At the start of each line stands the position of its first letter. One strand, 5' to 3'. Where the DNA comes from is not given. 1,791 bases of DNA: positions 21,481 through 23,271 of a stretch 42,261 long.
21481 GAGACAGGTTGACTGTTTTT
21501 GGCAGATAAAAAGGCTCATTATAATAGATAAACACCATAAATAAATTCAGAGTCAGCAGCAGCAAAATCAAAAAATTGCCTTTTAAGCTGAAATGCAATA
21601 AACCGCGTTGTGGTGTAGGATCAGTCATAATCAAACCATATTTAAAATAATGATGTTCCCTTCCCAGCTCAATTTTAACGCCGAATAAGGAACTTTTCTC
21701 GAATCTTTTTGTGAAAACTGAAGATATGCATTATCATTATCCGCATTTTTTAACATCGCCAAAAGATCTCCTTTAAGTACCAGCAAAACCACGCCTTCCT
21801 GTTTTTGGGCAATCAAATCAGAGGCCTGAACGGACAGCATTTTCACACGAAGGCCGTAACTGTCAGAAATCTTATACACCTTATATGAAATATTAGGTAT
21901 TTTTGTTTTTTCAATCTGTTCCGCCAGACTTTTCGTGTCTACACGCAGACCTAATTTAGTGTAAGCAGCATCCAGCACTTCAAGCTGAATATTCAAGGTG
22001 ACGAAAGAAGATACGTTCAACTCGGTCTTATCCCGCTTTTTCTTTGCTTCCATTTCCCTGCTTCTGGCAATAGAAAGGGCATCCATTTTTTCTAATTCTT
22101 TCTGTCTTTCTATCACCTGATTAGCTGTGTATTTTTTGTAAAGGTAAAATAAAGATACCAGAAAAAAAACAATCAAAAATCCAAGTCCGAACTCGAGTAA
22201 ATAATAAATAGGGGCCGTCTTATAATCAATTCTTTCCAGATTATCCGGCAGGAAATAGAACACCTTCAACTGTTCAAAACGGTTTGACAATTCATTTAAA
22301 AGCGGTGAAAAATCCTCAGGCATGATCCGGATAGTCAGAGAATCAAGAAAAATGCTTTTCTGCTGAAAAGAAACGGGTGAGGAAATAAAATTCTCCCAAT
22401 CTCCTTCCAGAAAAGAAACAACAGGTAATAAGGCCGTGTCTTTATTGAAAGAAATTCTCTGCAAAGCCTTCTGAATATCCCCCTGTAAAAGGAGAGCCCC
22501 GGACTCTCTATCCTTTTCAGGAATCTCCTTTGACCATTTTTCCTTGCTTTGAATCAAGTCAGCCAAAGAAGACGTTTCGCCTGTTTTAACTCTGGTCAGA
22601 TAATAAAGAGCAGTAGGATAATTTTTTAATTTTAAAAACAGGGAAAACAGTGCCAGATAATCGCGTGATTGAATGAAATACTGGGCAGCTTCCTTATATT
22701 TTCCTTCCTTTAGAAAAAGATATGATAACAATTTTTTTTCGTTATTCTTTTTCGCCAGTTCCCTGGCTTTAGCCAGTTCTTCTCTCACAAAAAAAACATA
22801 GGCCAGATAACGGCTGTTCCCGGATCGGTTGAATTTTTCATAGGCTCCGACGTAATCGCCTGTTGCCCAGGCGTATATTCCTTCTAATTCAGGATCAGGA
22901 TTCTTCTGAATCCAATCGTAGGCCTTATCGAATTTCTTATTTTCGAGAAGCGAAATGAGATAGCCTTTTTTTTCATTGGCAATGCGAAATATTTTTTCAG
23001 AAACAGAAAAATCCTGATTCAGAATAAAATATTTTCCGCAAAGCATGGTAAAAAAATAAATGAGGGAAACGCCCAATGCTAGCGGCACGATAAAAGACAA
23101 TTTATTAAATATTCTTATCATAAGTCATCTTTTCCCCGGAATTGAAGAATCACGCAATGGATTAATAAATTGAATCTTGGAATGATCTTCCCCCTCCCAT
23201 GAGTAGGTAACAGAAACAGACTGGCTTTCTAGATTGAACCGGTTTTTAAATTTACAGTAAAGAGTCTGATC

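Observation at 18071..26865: Translationally coupled three-gene envelope module: 4xLamG secreted giant, two-TM TPR protein, membrane-anchored YD/Rhs shell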

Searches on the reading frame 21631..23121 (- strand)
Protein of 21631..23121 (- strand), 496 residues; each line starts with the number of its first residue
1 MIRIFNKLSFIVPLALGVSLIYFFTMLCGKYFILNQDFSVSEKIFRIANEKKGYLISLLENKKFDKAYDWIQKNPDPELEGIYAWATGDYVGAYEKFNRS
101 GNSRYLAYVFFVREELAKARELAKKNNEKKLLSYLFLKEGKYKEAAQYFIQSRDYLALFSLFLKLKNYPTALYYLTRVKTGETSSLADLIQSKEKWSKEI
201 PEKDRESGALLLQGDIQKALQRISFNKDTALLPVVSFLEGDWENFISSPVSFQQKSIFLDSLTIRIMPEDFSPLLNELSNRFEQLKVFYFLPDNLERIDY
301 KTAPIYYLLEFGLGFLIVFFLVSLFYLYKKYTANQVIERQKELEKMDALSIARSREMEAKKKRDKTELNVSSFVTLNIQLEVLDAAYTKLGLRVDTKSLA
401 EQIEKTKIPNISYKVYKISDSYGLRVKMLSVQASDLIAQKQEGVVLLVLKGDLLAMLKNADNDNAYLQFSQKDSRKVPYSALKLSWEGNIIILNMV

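Call 10: search_protein_families(library=pfam, proteins=[window:21634-23121:-], max_evalue=0.1)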
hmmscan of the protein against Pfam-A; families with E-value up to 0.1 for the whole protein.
window:21634-23121:- (496 aa): 0 families
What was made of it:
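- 21631..23121 (-): 496-aa two-TM adaptor. Layout: TM1 (aa 10-28), periplasmic TPR-like solenoid (aa 38-~300, nt 22222-23010), TM2 (aa 307-325), long helix, then a nearly invariant cytoplasmic C39-like domain (aa ~365-496, nt 21634-22029). No Pfam hit for the full protein (call 10).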

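Call 11: search_protein_families(library=ncbifam, proteins=[window:21634-23121:-], max_evalue=0.1)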
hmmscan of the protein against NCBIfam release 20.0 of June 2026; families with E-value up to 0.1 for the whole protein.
window:21634-23121:- (496 aa): 1 family
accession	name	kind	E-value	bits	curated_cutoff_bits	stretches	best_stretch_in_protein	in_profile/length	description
TIGR02125.1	CytB-hydogenase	equivalog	0.0031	17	121.5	0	281-334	93-144/212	Ni/Fe-hydrogenase, b-type cytochrome subunit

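Call 13: find_encoding_contigs(protein=window:21631-23121:-, flank=10000, max_places=10)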
Protein window:21631-23121:- (496 aa): no gene with exactly this product is on record in the collection.
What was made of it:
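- Tried and rejected: Exact-sequence look-up of the middle protein: not on record (call 13).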

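Call 14: find_homologous_proteins(query=window:21634-23121:-, max_evalue=0.001)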
Query window:21634-23121:- (496 aa): 12 proteins with E <= 0.001 among 8000 candidates.
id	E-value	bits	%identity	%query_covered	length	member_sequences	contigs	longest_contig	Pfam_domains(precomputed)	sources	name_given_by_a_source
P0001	0.0e+0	1070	100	100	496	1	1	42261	-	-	-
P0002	8.5e-134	465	48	98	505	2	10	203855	-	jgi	jgi:hypothetical protein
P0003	4.1e-130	453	49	100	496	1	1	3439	-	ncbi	-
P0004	2.7e-126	440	46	100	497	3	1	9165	-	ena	-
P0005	2.9e-125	437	46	100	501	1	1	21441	-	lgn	-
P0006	3.0e-125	437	44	100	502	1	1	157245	-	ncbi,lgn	-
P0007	4.2e-117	410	45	99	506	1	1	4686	-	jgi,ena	-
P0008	1.9e-110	388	45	99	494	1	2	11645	-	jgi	-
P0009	1.8e-101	358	43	99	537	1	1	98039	-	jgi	jgi:hypothetical protein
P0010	2.3e-97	345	41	100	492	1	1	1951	-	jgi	-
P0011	1.3e-94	336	40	100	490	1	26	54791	-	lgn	-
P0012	5.8e-86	307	48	69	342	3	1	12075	-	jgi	-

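Call 15: find_encoding_contigs(protein=P0002, flank=10000, max_places=3)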
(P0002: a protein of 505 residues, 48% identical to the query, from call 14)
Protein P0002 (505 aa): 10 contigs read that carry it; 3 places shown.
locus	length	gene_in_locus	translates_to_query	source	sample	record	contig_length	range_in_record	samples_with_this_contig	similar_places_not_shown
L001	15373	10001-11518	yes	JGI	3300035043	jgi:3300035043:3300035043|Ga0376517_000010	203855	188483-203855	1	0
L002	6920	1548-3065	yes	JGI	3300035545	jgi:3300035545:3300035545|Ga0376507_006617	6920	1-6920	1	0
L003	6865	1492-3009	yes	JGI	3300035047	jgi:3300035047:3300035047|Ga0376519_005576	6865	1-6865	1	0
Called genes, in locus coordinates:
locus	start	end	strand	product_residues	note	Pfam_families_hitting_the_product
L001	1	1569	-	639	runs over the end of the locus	PF07719:TPR_2 (faint)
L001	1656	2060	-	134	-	-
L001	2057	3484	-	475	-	PF00072:Response_reg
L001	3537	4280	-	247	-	PF01476:LysM (weak)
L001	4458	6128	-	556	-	PF04932:Wzy_C, PF07719:TPR_2 (faint), PF13424:TPR_12 (faint), PF14559:TPR_19 (faint), PF00515:TPR_1 (faint), PF13432:TPR_16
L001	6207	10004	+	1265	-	PF07953:Toxin_R_bind_N (faint), PF13385:Laminin_G_3, PF00354:Pentaxin (faint), PF02210:Laminin_G_2 (faint), PF13385:Laminin_G_3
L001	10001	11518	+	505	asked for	-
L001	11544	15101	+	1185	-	PF25023:TEN_YD-shell (weak), PF05593:RHS_repeat (faint), PF25023:TEN_YD-shell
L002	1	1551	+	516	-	?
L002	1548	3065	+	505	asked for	-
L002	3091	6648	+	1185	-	PF25023:TEN_YD-shell (weak), PF05593:RHS_repeat (faint), PF25023:TEN_YD-shell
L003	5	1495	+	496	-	-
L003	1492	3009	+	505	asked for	-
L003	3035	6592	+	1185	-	PF25023:TEN_YD-shell (weak), PF05593:RHS_repeat (faint), PF25023:TEN_YD-shell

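Call 16: find_encoding_contigs(protein=P0006, flank=10000, max_places=2)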
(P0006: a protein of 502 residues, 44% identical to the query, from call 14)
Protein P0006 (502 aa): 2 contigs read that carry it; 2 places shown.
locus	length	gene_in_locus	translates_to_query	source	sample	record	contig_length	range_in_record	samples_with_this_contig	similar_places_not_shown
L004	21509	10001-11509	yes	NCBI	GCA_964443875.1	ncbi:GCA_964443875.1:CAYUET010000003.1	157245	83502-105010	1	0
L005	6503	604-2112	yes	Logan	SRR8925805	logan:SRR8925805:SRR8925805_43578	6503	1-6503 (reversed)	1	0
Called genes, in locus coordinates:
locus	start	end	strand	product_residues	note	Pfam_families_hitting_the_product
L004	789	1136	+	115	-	PF00312:Ribosomal_S15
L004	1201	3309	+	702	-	PF01138:RNase_PH, PF03725:RNase_PH_C, PF03726:PNPase, PF01138:RNase_PH, PF00013:KH_1, PF00575:S1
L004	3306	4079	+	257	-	PF02557:VanY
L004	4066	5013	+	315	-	-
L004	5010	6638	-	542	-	PF04932:Wzy_C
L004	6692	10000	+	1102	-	PF07953:Toxin_R_bind_N (faint), PF00354:Pentaxin (faint), PF13385:Laminin_G_3, PF02210:Laminin_G_2 (weak), PF13385:Laminin_G_3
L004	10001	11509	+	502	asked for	-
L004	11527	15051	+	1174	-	PF05593:RHS_repeat (faint), PF25023:TEN_YD-shell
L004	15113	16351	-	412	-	PF05958:tRNA_U5-meth_tr, PF09445:Methyltransf_15 (weak)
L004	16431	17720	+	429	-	PF00275:EPSP_synthase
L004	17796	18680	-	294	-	PF12796:Ank_2, PF13606:Ank_3 (faint), PF13857:Ank_5 (faint), PF00023:Ank (weak), PF13637:Ank_4 (weak), PF00023:Ank (weak)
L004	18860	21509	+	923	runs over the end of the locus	PF00133:tRNA-synt_1, PF09334:tRNA-synt_1g, PF13603:tRNA-synt_1_2, PF01406:tRNA-synt_1e (weak), PF09334:tRNA-synt_1g (weak), PF08264:Anticodon_1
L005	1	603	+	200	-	?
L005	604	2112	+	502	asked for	-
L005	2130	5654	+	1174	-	PF05593:RHS_repeat (faint), PF25023:TEN_YD-shell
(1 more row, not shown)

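Call 17: find_encoding_contigs(protein=P0009, flank=10000, max_places=2)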
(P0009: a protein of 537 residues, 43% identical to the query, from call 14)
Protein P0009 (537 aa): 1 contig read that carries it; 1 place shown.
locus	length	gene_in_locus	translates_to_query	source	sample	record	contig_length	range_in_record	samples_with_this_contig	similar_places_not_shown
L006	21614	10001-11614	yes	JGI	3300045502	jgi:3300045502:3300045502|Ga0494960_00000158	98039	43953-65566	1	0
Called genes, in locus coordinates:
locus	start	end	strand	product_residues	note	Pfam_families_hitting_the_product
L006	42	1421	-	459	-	PF00923:TAL_FSA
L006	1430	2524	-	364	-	PF00365:PFK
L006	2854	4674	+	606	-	PF00009:GTP_EFTU, PF03144:GTP_EFTU_D2 (weak), PF00679:EFG_C, PF21018:BipA_C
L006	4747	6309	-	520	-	PF00515:TPR_1 (faint), PF07719:TPR_2 (faint), PF13424:TPR_12 (faint)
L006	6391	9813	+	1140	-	PF07953:Toxin_R_bind_N (faint), PF13385:Laminin_G_3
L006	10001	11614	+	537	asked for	-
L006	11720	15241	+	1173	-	-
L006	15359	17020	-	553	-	PF02463:SMC_N, PF13476:AAA_23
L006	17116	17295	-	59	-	-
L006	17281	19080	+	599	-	PF00009:GTP_EFTU, PF03144:GTP_EFTU_D2, PF00679:EFG_C, PF06421:LepA_C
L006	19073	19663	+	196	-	PF10502:Peptidase_S26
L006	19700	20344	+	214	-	PF13500:AAA_26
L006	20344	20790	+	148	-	-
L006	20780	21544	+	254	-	PF01479:S4, PF00849:PseudoU_synth_2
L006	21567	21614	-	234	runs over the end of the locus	PF01128:IspD, PF12804:NTP_transf_3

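Call 18: find_encoding_contigs(protein=P0011, flank=10000, max_places=2)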
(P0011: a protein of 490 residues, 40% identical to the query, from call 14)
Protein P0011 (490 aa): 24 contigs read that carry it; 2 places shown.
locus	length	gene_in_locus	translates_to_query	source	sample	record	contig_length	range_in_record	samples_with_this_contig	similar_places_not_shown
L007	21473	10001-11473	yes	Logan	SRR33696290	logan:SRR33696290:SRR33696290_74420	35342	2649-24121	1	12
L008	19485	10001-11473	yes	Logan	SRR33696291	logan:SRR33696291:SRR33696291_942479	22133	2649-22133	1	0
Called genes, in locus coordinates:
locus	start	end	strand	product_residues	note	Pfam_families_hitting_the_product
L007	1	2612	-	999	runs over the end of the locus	-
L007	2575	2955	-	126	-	-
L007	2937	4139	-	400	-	PF00072:Response_reg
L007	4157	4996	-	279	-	PF01476:LysM (weak)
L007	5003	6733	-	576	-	PF04932:Wzy_C, PF12895:ANAPC3 (faint), PF07719:TPR_2 (faint), PF13432:TPR_16 (weak)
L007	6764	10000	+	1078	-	PF13385:Laminin_G_3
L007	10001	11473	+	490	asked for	-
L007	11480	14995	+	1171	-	PF05593:RHS_repeat (faint), PF25023:TEN_YD-shell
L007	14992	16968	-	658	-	PF02836:Glyco_hydro_2_C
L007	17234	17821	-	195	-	PF00475:IGPD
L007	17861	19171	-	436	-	PF00815:Histidinol_dh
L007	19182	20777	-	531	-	PF25323:6TM_PilS (weak), PF00512:HisKA, PF02518:HATPase_c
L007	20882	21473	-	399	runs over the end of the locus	PF28597:T2SSF_N, PF00482:T2SSF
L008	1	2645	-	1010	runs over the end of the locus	-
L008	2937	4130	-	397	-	PF00072:Response_reg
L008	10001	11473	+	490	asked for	-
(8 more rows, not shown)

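Call 22: find_related_loci(query=A1, collection=genome_contigs, flank=10000)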
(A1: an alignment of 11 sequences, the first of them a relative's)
Query A1 (496 aa) in genome_contigs; peptide patterns used: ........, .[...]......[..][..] (x = any residue, [..] = any of these).
40 stretches matched a pattern; 1 encode a relative of the query (tblastn E <= 1e-3); 1 distinct loci.
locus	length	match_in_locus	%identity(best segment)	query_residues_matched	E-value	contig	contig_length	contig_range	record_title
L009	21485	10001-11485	44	3-496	1e-132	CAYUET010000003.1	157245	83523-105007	MAG TPA_asm: uncultured bacterium isolate SRP192927_co3_253 genome assembly, contig: NODE_74_length_157245_cov_6.524957,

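Call 30: predict_structure(alignment_id=A1)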
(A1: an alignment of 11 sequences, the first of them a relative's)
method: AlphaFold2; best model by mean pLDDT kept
length: 496 residues; sequences in the alignment: 11
mean_pLDDT: 64.4   pTM: 0.43
mean pLDDT of the five models: 64.4, 63.6, 61.8, 61.6, 59.4
residues with pLDDT >= 90: 51; 70-90: 173; 50-70: 139; < 50: 133
segments of 3 or more residues with pLDDT < 50: 182-200, 212-214, 251-254, 256-268, 296-303, 358-427, 450-453, 484-489, 494-496
pLDDT, mean of each block of 10 residues (from residue 1): 66 79 85 80 89 90 90 91 89 92 89 88 88 84 86 78 71 68 49 43 53 54 55 55 57 47 45 79 73 48 57 75 78 73 60 51 36 25 31 38 37 28 46 69 59 60 70 65 48 47
secondary structure, 60 per line:
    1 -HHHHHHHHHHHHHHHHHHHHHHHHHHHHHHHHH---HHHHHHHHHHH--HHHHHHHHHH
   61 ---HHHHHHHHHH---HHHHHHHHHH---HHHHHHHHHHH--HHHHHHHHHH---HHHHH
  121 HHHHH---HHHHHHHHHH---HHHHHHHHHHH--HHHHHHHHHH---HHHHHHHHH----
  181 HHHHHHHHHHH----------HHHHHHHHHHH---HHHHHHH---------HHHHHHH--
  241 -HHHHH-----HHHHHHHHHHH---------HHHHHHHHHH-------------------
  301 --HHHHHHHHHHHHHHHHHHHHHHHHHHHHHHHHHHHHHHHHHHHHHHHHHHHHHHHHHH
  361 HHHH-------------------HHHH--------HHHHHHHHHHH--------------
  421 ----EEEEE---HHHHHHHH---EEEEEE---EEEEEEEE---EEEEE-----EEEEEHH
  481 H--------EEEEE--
elements in order: H2-34 H38-48 H51-60 H64-73 H77-86 H90-100 H103-112 H116-125 H129-138 H142-152 H155-164 H168-176 H181-191 H202-212 H216-222 H232-238 H242-246 H252-262 H272-281 H303-364 H384-387 H396-406 E425-429 H433-440 E444-449 E453-460 E464-468 E474-478 E490-494
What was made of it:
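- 21631..23121 (-): AF2 helical repeats with pLDDT 80-92 for residues 38-176 (call 30).
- On TPR repeat proteins (middle protein): AF2 predicts helical hairpin repeats with pLDDT 80-92 (call 30).
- Tried and rejected: AF2 of the middle protein: the C-terminal domain is poorly modelled because the alignment is shallow and nearly invariant (call 30).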

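Call 31: search_solved_structures(query=A1, max_evalue=10)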
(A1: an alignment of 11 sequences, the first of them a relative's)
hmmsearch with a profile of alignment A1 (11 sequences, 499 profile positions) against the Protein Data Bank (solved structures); distinct sequences matched with E-value up to 10: 12.
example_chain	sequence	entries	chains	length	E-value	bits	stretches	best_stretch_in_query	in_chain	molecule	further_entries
8w9z_A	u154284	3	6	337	0.035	16.1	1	139-197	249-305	DNA-directed RNA polymerase subunit alpha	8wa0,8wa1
7f7p_A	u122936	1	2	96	0.11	14.6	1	58-140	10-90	anti-CRISPR protein AcrIIC4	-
3jaj_6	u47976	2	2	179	0.13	14.2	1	53-117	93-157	SRP68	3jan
5m73_C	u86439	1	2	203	0.16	13.9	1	53-118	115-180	Signal recognition particle subunit SRP68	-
4ue5_C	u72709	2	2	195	0.18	13.8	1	53-117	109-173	SIGNAL RECOGNITION PARTICLE SUBUNIT SRP68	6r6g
7msl_A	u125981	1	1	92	0.18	13.8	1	56-127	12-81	AcrIIC4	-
4p3e_C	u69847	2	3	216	0.18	13.8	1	53-118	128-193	Signal recognition particle subunit SRP68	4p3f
8hns_A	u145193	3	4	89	0.18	13.8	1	58-127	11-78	anti-CRISPR protein AcrIIC4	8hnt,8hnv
7xvo_D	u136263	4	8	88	0.19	13.7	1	58-127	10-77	Uncharacterized protein | a protein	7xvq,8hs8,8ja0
4or2_A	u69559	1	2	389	0.49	12.3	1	270-339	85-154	Soluble cytochrome b562, Metabotropic glutamate receptor 1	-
8j07_G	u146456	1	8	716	0.71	11.8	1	191-295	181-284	Radial spoke head protein 4 homolog A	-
7dmp_B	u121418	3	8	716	0.82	11.6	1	183-295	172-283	Radial spoke head protein 4 homolog A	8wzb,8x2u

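Call 49: search_protein_representatives(alignment_id=A1)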
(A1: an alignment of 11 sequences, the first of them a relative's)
Query: 11 sequences, 499 profile positions. Proteins with E-value up to 0.001 (for the whole library): 34; up to 1e-10: 24; up to 1e-30: 12. The best 34 are listed.
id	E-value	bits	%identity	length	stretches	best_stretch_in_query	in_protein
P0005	9.7e-237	803.1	-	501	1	1-499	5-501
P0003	3.7e-223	758.3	-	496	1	1-499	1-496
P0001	1.8e-215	732.9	-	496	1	3-499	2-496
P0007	4.6e-212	721.7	-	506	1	2-497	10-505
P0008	4.3e-211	718.5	-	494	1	1-499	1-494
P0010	9.6e-206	700.8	-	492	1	1-499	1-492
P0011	2.2e-200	683.2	-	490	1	3-498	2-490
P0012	8.6e-149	513.0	-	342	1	158-499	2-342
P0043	1.0e-42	163.1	-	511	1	11-498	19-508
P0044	3.2e-38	148.2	-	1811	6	8-163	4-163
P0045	5.9e-35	137.5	-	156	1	5-142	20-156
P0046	6.5e-31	124.2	-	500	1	13-498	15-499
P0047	1.6e-27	113.0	-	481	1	16-499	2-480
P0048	1.3e-26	110.0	-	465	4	30-169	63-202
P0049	1.0e-21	93.8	-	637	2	33-374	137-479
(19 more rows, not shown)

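Call 74: fold_search(model_id=the predicted structure, library=pdb)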
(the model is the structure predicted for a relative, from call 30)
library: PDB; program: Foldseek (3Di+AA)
matches with E <= 10: 709; with E <= 0.001: 0
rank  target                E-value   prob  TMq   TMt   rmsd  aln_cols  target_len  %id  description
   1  4ui9_F                2.5e-03  1.00  0.28  0.28  11.9       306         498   18  Atomic structure of the human Anaphase-Promoting Complex (released 2015-06-17)
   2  8bbg_A                9.0e-03  0.99  0.17  0.07  28.1       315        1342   13  Structure of the IFT-A complex; anterograde IFT-A train model (released 2022-12-21)
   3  9gaw_P                9.5e-03  1.00  0.26  0.27   9.8       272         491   16  High-resolution structure of the Anaphase-promoting complex/cyclosome (APC/C) bound to co-activator Cdh1 (released 2024-08-14)
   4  8tar_J                1.0e-02  1.00  0.27  0.27  11.7       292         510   18  APC/C-CDH1-UBE2C-Ubiquitin-CyclinB-NTD (released 2023-09-27)
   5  5g04_F                1.4e-02  1.00  0.27  0.27  12.1       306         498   19  Structure of the human APC-Cdc20-Hsl1 complex (released 2016-05-25)
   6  8ruy_I                1.9e-02  0.89  0.13  0.05  34.2       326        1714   13  Structure of IFTA and IFTB in Retrograde Intraflagellar transport trains (released 2024-07-24)
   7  9qpq_G                1.9e-02  0.87  0.12  0.21  22.5       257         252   14  The structure of the COPI leaf bound to GOLPH3 (released 2025-10-22)
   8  8bbf_C                2.1e-02  0.82  0.12  0.15  21.4       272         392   15  Structure of the IFT-A complex; IFT-A1 module (released 2022-12-07)
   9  4ui9_H                2.2e-02  1.00  0.30  0.31   8.4       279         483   18  Atomic structure of the human Anaphase-Promoting Complex (released 2015-06-17)
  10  9hmf_L                2.4e-02  0.87  0.14  0.11  17.9       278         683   13  Periplasmic scaffold of the Campylobacter jejuni flagellar motor (alpha carbon trace) (released 2024-12-25)
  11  6q6g_P                2.5e-02  1.00  0.27  0.28   7.7       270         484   18  Cryo-EM structure of the APC/C-Cdc20-Cdk2-cyclinA2-Cks2 complex, the D1 box class (released 2019-09-11)
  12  5l9u_F                2.5e-02  1.00  0.25  0.26  10.3       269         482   20  Model of human Anaphase-promoting complex/Cyclosome (APC/C-CDH1) with a cross linked Ubiquitin variant-substrate-UBE2C (released 2016-09-14)
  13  5orm                  2.8e-02  0.96  0.17  0.23  17.2       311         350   14  Crystal structure of designed cPPR-Telo1 (released 2018-06-20)
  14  8hmc_B                2.8e-02  0.87  0.14  0.06  23.6       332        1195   15  base module state 1 of Tetrahymena IFT-A (released 2023-06-14)
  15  2xpi_A                2.9e-02  1.00  0.29  0.28  11.4       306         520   14  Crystal structure of APC/C hetero-tetramer Cut9-Hcn1 (released 2011-03-30)
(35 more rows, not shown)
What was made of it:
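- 21631..23121 (-): Foldseek returns TPR proteins (call 74).
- On TPR repeat proteins (middle protein): Foldseek best hits are TPR proteins at E >= 2.5e-3 (call 74).
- TPR-like solenoid: calls 30 and 74.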

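Call 79: find_related_loci(query=A10, collection=metagenome_contigs, flank=10000)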
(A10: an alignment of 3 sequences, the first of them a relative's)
Query A10 (511 aa) in metagenome_contigs; peptide patterns used: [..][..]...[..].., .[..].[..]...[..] (x = any residue, [..] = any of these).
600 stretches matched a pattern, but none encodes a relative of the query by tblastn (E <= 1e-3).
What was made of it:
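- Tried and rejected: Context of the distant subfamily (P0043, P0046, P0047): the metagenome scan found nothing (call 79).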

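Call 80: find_encoding_contigs(protein=P0005, flank=10000, max_places=1)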
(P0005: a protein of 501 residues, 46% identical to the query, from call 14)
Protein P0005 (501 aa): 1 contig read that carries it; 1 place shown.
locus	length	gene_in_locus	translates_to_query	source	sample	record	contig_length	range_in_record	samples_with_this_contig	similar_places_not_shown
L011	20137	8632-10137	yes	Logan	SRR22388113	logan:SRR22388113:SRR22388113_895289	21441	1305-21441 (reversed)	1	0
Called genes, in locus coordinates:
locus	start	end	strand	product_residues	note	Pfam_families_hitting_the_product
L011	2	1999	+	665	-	?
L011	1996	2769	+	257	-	PF02557:VanY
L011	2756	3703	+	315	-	-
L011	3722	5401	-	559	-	PF04932:Wzy_C (weak)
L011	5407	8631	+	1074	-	PF07953:Toxin_R_bind_N (faint), PF00354:Pentaxin (faint), PF13385:Laminin_G_3, PF00054:Laminin_G_1 (faint), PF02210:Laminin_G_2 (faint), PF13385:Laminin_G_3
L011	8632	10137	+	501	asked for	-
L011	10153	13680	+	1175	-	PF05593:RHS_repeat (faint), PF25023:TEN_YD-shell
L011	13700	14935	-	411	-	PF05958:tRNA_U5-meth_tr (faint)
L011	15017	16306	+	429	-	PF00275:EPSP_synthase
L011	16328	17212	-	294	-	PF12796:Ank_2, PF13606:Ank_3 (faint), PF13637:Ank_4 (weak), PF13857:Ank_5 (faint), PF00023:Ank (weak)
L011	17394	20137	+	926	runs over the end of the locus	PF00133:tRNA-synt_1, PF01921:tRNA-synt_1f (faint), PF09334:tRNA-synt_1g, PF13603:tRNA-synt_1_2, PF01406:tRNA-synt_1e, PF09334:tRNA-synt_1g (weak), PF08264:Anticodon_1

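Call 81: find_encoding_contigs(protein=P0008, flank=10000, max_places=1)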
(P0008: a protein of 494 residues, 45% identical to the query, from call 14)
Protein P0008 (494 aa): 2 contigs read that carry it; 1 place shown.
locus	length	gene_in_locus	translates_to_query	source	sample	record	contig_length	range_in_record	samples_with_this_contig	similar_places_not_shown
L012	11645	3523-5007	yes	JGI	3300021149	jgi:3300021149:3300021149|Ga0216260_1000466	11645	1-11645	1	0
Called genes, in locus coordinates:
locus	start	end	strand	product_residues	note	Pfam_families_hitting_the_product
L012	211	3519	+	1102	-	-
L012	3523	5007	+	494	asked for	-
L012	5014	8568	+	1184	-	PF05593:RHS_repeat (faint), PF25023:TEN_YD-shell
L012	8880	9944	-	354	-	PF00365:PFK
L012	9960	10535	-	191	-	PF00365:PFK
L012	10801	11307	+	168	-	PF07497:Rho_RNA_bind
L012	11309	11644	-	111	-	?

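Call 91: search_protein_families(library=padloc, proteins=[window:21634-23121:-], max_evalue=0.01)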
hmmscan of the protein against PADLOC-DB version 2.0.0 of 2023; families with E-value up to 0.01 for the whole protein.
window:21634-23121:- (496 aa): 0 families

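Call 98: find_related_loci(query=A5, collection=metagenome_contigs, flank=10000)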
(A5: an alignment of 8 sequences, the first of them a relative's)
Query A5 (496 aa) in metagenome_contigs; peptide patterns used: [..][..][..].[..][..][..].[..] (x = any residue, [..] = any of these).
600 stretches matched a pattern (row limit reached: there are more); 2 encode a relative of the query (tblastn E <= 1e-3); 2 distinct loci.
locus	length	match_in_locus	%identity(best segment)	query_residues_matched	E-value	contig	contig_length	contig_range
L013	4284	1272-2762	46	10-496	5e-133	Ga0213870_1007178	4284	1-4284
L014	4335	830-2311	45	4-495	1e-129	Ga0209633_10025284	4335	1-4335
